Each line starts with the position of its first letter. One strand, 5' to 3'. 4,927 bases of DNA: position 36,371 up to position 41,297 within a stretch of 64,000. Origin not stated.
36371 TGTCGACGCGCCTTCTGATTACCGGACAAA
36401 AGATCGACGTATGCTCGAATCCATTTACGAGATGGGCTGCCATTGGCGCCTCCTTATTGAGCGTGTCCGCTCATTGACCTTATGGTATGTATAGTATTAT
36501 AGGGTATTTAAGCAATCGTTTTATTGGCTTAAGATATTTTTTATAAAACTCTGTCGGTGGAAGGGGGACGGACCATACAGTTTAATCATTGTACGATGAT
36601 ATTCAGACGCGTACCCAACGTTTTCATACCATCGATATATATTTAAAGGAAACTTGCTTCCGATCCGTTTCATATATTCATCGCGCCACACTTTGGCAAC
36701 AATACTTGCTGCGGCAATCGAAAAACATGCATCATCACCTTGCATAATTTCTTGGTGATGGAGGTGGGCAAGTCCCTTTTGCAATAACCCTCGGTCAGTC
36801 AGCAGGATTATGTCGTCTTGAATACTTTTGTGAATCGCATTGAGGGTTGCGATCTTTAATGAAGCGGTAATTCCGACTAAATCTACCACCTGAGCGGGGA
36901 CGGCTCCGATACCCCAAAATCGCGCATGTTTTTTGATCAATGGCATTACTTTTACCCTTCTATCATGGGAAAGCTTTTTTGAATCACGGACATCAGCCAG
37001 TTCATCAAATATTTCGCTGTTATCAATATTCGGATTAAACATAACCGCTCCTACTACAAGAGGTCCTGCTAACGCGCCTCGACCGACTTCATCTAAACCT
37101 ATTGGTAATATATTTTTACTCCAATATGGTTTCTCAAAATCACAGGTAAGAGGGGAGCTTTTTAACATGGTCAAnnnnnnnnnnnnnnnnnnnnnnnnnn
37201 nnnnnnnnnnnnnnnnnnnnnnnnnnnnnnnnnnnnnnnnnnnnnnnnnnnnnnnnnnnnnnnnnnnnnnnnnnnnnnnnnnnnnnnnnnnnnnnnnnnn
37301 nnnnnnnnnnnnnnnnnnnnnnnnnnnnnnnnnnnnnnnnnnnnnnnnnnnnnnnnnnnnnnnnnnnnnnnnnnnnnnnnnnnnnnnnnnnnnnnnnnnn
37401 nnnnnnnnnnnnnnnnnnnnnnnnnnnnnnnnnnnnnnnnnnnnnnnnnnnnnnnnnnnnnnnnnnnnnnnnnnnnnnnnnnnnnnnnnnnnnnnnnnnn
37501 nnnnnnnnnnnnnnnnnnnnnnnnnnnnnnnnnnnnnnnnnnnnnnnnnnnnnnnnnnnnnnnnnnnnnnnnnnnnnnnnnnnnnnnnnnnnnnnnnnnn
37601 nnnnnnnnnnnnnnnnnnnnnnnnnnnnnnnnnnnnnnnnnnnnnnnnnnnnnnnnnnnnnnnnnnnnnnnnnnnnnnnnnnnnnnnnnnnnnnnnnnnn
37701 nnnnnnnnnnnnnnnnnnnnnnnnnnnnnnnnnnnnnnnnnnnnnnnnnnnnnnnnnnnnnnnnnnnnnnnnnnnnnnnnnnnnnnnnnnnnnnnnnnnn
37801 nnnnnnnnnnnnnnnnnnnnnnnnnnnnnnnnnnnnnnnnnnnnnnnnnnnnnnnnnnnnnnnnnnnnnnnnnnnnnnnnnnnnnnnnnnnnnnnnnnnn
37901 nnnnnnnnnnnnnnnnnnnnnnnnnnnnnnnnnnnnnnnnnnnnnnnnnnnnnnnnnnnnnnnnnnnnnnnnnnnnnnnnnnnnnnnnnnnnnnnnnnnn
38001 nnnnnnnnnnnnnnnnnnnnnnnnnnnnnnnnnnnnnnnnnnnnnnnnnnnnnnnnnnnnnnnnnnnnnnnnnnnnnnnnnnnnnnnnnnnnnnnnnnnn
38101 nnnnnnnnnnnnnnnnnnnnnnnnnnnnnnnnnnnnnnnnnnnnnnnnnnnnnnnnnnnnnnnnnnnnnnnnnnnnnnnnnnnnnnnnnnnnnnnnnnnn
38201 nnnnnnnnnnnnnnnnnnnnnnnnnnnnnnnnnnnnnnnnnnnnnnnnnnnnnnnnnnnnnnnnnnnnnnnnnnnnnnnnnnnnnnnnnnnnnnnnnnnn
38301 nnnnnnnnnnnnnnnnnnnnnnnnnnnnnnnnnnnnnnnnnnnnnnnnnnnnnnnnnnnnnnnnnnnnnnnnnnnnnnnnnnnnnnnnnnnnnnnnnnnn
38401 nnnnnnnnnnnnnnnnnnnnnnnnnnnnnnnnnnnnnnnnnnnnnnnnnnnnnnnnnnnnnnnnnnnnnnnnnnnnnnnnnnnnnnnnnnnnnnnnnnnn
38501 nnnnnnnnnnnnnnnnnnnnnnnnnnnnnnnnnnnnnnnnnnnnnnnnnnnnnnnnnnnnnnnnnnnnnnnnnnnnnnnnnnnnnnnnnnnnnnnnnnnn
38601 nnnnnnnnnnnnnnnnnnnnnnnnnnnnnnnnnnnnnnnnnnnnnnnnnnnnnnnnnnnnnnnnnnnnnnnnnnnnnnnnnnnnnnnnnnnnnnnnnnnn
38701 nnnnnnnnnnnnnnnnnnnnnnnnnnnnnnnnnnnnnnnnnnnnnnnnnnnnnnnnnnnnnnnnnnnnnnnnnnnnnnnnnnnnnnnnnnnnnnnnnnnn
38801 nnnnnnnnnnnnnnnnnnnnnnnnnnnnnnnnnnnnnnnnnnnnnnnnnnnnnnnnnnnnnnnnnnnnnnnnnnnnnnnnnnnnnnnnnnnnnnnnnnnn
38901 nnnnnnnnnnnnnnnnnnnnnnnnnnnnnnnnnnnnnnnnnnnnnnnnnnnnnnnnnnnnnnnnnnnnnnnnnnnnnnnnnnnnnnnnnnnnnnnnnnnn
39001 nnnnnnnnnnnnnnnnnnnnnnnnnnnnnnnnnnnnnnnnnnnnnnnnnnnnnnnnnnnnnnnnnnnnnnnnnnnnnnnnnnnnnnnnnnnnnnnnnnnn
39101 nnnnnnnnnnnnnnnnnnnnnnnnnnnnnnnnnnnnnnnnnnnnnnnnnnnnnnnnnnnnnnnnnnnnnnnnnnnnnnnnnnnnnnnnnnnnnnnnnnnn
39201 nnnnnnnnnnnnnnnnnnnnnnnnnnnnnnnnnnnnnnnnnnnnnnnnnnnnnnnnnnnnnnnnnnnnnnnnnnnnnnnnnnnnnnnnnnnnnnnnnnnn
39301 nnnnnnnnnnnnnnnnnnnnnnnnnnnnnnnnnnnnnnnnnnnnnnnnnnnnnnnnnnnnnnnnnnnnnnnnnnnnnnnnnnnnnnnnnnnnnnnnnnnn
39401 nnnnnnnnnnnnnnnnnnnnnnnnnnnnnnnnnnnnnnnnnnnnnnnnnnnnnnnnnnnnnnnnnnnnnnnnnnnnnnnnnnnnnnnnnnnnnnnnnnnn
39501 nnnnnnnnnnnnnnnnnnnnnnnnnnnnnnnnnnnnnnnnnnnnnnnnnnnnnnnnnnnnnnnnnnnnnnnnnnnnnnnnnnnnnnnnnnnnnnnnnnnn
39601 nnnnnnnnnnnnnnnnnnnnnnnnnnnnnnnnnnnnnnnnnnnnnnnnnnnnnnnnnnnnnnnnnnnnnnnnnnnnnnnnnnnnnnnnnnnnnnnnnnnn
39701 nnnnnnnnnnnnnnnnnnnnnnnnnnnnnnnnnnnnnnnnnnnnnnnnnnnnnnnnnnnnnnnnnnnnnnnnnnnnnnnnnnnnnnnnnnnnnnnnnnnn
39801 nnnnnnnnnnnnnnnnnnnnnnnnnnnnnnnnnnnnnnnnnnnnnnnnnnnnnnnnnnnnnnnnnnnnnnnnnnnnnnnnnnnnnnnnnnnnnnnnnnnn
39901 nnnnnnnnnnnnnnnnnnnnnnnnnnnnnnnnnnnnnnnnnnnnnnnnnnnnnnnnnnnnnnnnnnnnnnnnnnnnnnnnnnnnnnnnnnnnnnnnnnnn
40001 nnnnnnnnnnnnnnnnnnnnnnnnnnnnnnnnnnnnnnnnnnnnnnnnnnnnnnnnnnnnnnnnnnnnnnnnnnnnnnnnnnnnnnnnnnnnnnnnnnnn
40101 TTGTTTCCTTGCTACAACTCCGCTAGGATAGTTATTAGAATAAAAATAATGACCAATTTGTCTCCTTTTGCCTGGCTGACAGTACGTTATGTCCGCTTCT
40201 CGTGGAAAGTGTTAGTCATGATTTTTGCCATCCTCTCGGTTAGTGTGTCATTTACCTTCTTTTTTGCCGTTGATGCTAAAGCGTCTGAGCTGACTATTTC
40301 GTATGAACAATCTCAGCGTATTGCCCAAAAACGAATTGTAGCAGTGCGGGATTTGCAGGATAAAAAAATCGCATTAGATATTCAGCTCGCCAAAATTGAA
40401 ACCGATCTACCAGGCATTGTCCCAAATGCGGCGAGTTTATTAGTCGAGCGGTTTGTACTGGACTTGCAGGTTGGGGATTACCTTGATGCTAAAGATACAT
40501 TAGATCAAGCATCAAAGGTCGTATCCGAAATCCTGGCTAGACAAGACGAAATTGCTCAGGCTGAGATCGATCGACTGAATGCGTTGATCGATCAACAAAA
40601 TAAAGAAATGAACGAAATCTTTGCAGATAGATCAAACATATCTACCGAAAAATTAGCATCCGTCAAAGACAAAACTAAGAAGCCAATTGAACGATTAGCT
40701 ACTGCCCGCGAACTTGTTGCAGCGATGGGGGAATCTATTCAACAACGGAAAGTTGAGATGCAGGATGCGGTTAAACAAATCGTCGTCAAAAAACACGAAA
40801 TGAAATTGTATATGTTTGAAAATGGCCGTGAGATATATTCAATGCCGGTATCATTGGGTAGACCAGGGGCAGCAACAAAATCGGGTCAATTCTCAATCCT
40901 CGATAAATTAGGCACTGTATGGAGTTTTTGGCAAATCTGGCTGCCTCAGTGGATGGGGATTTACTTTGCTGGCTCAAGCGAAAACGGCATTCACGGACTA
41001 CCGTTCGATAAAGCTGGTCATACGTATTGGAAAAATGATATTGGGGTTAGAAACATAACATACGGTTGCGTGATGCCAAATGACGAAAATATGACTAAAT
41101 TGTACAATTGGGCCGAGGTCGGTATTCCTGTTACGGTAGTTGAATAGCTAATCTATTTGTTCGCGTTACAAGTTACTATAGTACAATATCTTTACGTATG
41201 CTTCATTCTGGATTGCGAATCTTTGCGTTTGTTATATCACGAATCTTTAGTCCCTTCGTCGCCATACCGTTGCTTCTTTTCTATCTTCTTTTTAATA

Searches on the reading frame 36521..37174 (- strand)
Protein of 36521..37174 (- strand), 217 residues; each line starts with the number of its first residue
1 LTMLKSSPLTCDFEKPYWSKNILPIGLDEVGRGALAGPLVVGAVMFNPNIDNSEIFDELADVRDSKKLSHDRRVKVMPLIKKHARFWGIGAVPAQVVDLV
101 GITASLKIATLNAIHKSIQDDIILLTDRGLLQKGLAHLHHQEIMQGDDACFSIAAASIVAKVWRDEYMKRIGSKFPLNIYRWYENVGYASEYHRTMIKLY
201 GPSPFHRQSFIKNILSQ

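Call 17: search_protein_families(library=pfam, proteins=[window:36521-37174:-], max_evalue=0.01)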
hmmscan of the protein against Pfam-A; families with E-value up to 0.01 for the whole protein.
window:36521-37174:- (217 aa): 1 family
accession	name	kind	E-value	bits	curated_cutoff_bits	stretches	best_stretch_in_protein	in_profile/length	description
PF01351.25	RNase_HII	-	8.5e-28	98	25.8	1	25-211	1-197/199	Ribonuclease HII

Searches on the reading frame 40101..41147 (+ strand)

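Call 17: search_protein_families(library=pfam, proteins=[window:40101-41147:+], max_evalue=0.01)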
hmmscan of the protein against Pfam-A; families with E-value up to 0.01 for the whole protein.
window:40101-41147:+ (348 aa): 1 family
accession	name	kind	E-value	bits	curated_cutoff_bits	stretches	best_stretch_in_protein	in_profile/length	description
PF03734.19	YkuD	-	2.6e-12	48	23.4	1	226-346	3-146/146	L,D-transpeptidase catalytic domain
